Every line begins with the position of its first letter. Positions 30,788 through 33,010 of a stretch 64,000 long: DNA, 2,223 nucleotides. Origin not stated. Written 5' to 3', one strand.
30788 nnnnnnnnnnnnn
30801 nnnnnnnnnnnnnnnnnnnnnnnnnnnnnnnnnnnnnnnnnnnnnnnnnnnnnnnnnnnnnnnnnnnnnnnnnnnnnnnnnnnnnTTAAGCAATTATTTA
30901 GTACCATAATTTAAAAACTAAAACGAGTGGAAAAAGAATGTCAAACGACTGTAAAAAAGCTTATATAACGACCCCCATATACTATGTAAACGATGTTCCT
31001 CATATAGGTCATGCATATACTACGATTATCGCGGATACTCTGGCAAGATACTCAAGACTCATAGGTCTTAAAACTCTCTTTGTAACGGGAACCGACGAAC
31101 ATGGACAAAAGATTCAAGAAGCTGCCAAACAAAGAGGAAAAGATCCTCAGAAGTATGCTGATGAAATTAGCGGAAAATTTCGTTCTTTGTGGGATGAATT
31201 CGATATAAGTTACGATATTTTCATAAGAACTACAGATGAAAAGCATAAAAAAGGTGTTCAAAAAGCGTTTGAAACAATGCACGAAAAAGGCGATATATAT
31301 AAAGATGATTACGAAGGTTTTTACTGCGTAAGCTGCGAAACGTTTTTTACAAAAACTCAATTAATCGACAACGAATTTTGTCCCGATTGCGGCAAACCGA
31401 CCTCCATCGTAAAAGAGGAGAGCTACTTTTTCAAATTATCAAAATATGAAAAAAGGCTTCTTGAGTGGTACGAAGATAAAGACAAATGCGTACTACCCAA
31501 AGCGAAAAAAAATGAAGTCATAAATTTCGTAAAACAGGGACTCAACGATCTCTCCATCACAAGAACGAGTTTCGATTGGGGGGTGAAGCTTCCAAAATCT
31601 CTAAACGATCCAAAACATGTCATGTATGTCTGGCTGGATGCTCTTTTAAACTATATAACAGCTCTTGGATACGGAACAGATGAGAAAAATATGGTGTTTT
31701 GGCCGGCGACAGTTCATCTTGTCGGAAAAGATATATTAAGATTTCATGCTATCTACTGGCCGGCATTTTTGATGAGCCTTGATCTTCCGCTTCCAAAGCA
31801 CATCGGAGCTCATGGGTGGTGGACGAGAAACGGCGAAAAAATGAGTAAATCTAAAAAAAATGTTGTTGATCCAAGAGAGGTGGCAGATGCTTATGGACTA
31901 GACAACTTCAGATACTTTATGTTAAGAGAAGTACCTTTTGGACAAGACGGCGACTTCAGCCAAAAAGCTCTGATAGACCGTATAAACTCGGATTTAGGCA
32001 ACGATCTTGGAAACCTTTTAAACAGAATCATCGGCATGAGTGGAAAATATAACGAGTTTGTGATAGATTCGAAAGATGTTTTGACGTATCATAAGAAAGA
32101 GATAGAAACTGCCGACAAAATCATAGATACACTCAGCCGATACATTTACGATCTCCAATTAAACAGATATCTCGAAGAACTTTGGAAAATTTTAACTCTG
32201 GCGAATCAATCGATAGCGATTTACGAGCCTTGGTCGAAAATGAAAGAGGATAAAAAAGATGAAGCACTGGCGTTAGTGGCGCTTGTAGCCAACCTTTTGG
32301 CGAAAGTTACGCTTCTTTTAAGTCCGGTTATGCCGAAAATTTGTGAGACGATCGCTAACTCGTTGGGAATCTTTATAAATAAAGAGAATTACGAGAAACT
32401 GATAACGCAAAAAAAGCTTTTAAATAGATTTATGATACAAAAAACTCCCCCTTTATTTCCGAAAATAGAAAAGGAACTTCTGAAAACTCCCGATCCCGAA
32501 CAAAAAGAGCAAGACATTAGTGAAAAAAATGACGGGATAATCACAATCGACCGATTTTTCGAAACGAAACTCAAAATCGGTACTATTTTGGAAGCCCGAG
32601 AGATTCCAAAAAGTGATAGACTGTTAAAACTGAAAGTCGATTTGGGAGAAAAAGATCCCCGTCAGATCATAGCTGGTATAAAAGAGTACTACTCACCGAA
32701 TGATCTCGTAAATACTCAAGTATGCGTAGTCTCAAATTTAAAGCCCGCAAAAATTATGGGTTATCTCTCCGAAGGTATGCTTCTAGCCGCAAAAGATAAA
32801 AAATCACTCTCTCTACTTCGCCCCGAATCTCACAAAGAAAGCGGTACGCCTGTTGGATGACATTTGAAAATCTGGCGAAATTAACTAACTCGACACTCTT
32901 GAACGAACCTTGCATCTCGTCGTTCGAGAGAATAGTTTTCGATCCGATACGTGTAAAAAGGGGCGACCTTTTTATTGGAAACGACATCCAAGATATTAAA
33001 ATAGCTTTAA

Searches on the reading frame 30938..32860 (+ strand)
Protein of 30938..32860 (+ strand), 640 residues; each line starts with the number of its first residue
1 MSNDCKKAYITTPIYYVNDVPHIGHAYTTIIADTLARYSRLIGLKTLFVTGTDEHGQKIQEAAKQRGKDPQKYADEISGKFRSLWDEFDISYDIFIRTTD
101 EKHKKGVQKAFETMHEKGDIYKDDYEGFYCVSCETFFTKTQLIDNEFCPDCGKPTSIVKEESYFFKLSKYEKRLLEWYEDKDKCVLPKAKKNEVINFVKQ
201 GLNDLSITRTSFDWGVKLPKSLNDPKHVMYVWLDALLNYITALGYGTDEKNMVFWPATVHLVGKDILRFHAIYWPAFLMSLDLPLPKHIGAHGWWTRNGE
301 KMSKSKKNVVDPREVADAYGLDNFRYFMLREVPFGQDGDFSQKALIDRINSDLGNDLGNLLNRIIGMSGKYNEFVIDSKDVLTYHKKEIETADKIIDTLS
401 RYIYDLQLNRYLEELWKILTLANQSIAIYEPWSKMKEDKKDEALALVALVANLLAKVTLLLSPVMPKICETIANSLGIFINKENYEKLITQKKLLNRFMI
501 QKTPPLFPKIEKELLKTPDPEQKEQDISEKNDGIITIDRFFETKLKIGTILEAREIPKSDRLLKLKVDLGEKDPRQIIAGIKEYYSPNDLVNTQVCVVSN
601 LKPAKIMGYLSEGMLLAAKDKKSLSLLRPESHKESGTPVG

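Call 59: search_protein_families(library=pfam, proteins=[window:30938-32860:+], max_evalue=0.001)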
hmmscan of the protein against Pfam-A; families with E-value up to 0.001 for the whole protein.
window:30938-32860:+ (640 aa): 6 families
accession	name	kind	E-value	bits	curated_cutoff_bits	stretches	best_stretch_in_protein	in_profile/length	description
PF09334.17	tRNA-synt_1g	-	2.1e-114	382.8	20.1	2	145-364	166-390/391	tRNA synthetases class I (M)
PF00133.28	tRNA-synt_1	-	5.1e-32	111.6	22.7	2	4-219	21-244/414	tRNA synthetases class I (I, L, M and V)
PF01588.26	tRNA_bind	-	3.8e-29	101.1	27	1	545-637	1-95/96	Putative tRNA binding domain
PF01406.26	tRNA-synt_1e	-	5.8e-12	46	27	1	17-125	19-126/301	tRNA synthetases class I (C) catalytic domain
PF19303.5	Anticodon_3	-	1e-06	29.2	23.5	1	389-513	15-138/152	Anticodon binding domain of methionyl tRNA ligase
PF08264.19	Anticodon_1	-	7.2e-05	23.1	25.1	1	393-496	9-95/148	Anticodon-binding domain of tRNA ligase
